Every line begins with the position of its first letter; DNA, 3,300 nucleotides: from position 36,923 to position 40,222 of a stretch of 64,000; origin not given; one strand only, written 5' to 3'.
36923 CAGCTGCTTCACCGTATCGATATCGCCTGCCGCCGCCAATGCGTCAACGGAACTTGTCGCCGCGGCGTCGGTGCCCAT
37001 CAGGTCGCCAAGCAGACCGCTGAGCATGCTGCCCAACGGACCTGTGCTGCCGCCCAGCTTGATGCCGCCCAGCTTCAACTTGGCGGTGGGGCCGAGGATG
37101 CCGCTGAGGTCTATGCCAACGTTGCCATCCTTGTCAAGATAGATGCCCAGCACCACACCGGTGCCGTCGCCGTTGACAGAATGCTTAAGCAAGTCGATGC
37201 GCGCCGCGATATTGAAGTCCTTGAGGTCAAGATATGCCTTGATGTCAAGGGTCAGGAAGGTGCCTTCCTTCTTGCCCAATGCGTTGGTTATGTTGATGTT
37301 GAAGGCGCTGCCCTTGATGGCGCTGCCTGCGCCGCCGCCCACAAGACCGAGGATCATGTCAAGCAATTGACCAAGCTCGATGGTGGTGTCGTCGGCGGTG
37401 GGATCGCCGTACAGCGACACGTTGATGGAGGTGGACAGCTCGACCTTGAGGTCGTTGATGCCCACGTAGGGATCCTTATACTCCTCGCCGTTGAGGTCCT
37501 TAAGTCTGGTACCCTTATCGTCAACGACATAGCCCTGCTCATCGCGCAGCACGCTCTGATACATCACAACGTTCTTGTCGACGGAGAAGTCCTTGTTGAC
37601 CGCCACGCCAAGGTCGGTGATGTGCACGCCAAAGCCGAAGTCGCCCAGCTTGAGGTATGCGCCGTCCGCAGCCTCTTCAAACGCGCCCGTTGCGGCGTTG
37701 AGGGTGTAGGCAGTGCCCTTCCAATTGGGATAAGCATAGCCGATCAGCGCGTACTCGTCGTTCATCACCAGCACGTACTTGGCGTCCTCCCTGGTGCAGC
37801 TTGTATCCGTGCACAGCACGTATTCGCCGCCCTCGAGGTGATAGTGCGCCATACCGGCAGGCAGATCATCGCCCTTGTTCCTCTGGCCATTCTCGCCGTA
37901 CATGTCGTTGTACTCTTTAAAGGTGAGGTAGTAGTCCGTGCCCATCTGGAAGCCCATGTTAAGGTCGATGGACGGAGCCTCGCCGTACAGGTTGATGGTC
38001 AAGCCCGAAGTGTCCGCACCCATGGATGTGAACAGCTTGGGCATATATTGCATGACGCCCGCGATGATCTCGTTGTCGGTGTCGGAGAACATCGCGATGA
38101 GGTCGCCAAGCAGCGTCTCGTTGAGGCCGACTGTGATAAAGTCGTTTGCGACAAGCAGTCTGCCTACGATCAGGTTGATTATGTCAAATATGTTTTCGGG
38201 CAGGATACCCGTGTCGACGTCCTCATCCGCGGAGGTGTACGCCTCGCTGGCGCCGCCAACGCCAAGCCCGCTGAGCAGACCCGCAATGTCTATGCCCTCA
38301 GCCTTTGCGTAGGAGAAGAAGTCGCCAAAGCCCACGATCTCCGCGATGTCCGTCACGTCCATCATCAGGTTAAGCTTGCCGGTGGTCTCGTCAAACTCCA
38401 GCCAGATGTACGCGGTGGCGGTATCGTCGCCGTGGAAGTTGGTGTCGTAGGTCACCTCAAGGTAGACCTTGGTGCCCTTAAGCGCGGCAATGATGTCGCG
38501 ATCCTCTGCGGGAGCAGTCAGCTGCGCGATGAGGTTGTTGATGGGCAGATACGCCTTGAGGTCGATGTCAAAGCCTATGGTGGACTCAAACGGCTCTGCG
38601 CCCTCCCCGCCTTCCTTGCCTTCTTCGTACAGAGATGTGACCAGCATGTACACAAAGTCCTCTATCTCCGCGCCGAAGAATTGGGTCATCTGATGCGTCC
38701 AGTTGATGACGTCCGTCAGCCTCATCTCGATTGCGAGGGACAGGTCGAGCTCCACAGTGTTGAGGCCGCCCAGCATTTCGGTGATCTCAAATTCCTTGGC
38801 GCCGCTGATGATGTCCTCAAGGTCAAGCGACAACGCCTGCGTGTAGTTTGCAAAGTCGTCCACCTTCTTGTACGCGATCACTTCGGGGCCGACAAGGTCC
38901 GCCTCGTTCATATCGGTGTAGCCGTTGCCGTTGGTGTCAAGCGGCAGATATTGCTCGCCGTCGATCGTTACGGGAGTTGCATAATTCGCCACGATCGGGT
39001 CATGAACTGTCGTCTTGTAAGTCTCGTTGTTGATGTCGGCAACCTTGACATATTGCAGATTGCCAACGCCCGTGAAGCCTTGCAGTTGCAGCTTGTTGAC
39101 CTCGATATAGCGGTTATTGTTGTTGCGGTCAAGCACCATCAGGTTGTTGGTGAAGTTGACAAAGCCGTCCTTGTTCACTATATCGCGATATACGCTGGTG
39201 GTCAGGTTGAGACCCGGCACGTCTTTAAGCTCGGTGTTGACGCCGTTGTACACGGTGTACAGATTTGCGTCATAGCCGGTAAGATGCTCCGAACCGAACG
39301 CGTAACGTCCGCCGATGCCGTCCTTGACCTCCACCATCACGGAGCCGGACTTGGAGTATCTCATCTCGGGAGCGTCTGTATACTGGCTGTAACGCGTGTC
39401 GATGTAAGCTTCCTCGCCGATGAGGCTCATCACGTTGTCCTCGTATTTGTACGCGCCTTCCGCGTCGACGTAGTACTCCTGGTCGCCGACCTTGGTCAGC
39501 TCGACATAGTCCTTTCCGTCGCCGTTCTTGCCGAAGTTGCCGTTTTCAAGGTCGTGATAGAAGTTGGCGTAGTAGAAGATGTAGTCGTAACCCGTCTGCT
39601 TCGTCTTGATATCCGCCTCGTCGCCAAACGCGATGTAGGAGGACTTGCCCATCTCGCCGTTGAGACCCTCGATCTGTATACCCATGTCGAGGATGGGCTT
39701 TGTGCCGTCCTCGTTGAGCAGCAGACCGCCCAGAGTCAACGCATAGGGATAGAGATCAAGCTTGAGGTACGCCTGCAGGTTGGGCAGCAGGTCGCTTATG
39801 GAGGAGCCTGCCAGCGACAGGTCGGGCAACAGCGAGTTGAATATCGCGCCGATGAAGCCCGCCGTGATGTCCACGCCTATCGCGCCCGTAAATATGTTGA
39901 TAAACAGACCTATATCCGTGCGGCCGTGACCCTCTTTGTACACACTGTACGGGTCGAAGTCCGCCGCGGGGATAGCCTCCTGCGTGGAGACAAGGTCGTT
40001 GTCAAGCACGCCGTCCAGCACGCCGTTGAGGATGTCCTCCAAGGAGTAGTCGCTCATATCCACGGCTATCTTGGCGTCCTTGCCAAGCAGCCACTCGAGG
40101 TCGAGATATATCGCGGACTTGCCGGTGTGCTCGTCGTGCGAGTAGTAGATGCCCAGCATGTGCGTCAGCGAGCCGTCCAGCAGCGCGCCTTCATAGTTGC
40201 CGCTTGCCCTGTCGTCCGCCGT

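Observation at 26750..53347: A 26.6-kb single gene encoding an 8,865-aa lipoprotein with no domain I can name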

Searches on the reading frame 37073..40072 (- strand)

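Call 7: search_protein_families(library=pfam, proteins=[window:37073-40072:-], max_evalue=1)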
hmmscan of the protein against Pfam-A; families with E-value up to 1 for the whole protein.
window:37073-40072:- (1000 aa): 1 family
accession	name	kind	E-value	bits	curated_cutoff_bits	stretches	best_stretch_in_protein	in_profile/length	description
PF18830.6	LPD16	-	0.0054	16.9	27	0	155-176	18-38/82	Large polyvalent protein-associated domain 16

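Call 8: search_protein_families(library=ncbifam, proteins=[window:37073-40072:-], max_evalue=1)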
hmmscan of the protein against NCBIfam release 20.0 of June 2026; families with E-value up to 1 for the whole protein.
window:37073-40072:- (1000 aa): 0 families

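Call 56: search_protein_families(library=phrogs, proteins=[window:37073-40072:-], max_evalue=0.01)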
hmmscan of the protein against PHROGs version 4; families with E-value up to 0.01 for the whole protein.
window:37073-40072:- (1000 aa): 0 families

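Call 97: search_protein_families(library=padloc, proteins=[window:37073-40072:-], max_evalue=0.01)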
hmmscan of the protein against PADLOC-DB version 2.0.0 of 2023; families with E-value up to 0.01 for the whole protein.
window:37073-40072:- (1000 aa): 0 families
